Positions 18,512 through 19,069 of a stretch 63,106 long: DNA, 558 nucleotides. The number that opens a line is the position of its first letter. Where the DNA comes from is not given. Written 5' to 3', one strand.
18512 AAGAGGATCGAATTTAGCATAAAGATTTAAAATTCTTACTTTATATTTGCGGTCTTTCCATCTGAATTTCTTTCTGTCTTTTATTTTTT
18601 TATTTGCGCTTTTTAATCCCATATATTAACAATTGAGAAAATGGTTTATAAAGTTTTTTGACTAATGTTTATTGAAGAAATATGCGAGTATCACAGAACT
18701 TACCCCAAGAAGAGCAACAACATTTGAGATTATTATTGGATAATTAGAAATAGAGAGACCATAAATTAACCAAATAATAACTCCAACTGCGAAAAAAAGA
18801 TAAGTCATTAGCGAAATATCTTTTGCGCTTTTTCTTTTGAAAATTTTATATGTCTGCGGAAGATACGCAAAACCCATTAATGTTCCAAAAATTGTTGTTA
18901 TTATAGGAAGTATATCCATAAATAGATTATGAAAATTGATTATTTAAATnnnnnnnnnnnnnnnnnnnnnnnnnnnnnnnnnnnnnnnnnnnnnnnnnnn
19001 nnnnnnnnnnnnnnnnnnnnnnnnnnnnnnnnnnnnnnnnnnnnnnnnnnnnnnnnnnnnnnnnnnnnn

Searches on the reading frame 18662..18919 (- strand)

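Call 91: search_protein_families(library=pfam, proteins=[window:18662-18919:-], max_evalue=0.001)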
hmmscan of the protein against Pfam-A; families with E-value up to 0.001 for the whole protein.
window:18662-18919:- (85 aa): 2 families
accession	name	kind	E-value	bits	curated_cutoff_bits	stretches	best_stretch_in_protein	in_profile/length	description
PF04193.19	PQ-loop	-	2e-09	37.5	22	1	14-55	12-53/61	PQ loop repeat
PF03083.21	MtN3_slv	-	5.7e-09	36.3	23.7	1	4-80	3-80/87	Sugar efflux transporter for intercellular exchange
